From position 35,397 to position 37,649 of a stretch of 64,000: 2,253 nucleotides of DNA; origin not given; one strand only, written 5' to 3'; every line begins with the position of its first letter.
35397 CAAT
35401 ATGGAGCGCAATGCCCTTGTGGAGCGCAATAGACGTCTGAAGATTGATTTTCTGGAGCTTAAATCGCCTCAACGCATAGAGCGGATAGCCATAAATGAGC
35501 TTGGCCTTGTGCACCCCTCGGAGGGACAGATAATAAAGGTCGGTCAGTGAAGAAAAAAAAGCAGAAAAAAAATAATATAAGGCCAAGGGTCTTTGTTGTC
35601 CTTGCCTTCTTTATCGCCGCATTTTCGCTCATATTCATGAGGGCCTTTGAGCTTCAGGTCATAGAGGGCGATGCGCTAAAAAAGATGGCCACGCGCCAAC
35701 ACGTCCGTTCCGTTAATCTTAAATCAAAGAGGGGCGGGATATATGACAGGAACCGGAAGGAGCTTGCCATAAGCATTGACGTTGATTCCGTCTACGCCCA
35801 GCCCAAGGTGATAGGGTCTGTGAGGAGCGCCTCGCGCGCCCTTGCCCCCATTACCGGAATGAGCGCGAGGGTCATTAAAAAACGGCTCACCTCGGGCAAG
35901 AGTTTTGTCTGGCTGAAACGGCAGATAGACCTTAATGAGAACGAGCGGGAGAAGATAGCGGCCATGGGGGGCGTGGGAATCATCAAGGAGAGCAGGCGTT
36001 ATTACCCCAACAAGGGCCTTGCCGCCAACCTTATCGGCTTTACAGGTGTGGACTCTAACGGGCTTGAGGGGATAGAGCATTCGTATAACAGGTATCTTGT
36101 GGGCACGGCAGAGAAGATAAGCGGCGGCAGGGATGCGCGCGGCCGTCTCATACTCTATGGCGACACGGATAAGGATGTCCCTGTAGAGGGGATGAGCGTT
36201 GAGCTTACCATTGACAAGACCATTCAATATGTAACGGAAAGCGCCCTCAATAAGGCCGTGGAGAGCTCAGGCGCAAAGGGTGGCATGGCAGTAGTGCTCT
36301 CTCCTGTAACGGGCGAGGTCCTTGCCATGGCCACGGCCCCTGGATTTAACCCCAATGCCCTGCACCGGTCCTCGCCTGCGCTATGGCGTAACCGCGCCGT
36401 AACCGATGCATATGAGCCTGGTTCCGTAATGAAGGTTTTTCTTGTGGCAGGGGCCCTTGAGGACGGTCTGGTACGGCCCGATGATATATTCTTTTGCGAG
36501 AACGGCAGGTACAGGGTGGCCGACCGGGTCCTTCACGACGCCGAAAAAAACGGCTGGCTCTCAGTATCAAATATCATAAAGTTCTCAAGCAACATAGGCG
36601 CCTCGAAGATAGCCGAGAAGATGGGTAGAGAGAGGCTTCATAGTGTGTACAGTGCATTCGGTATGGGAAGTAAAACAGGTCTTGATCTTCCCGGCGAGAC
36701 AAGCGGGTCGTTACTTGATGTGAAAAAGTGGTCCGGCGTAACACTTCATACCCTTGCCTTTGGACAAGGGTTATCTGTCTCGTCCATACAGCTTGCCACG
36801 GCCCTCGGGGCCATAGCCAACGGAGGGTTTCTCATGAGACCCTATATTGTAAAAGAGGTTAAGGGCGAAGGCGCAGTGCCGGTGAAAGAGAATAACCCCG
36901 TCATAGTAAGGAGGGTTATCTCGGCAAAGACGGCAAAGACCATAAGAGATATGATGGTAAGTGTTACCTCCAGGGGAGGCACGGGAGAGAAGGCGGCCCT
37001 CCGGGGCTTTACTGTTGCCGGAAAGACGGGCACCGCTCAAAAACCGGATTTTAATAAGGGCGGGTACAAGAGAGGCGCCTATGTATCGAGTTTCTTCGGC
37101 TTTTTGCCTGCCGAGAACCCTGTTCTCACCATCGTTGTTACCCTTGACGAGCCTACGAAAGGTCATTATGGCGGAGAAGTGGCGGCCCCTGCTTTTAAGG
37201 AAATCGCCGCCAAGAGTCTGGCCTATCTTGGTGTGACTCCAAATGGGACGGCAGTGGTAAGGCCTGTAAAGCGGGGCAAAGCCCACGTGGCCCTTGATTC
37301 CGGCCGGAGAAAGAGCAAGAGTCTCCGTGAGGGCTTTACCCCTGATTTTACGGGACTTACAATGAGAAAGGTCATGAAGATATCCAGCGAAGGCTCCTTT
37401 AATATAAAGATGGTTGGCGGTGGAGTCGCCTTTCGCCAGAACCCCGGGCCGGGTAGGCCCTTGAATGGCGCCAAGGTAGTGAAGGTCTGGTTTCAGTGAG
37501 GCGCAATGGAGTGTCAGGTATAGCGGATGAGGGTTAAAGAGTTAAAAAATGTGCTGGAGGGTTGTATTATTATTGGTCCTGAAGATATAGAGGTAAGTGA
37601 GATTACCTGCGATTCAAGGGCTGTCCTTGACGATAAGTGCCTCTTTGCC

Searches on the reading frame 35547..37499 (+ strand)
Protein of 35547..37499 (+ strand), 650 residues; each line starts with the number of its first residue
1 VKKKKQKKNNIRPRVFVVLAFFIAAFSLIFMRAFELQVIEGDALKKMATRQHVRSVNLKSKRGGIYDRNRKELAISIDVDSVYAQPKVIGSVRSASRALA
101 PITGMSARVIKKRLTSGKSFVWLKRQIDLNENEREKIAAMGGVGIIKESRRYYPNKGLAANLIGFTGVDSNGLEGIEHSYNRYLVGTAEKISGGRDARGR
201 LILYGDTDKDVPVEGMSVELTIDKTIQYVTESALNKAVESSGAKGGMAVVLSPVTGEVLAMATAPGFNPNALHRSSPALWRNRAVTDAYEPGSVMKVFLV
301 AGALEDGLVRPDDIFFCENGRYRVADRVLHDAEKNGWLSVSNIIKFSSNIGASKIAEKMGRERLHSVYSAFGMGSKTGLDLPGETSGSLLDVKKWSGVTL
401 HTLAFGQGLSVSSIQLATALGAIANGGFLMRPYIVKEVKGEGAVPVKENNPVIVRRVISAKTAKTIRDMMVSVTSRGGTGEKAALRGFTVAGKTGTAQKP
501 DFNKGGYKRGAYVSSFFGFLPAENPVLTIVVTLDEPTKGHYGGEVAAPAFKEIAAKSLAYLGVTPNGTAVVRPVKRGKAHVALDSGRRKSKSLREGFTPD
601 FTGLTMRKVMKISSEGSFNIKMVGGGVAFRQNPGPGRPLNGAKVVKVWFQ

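Call 38: search_protein_families(library=pfam, proteins=[window:35547-37499:+], max_evalue=0.00001)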
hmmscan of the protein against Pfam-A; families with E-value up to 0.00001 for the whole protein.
window:35547-37499:+ (650 aa): 2 families
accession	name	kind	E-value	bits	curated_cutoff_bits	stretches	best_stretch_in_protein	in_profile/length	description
PF00905.27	Transpeptidase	-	5e-83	279.2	22.1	1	246-554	1-298/299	Penicillin binding protein transpeptidase domain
PF03717.20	PBP_dimer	-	3.5e-13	50.8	24.4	1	59-202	3-176/180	Penicillin-binding Protein dimerisation domain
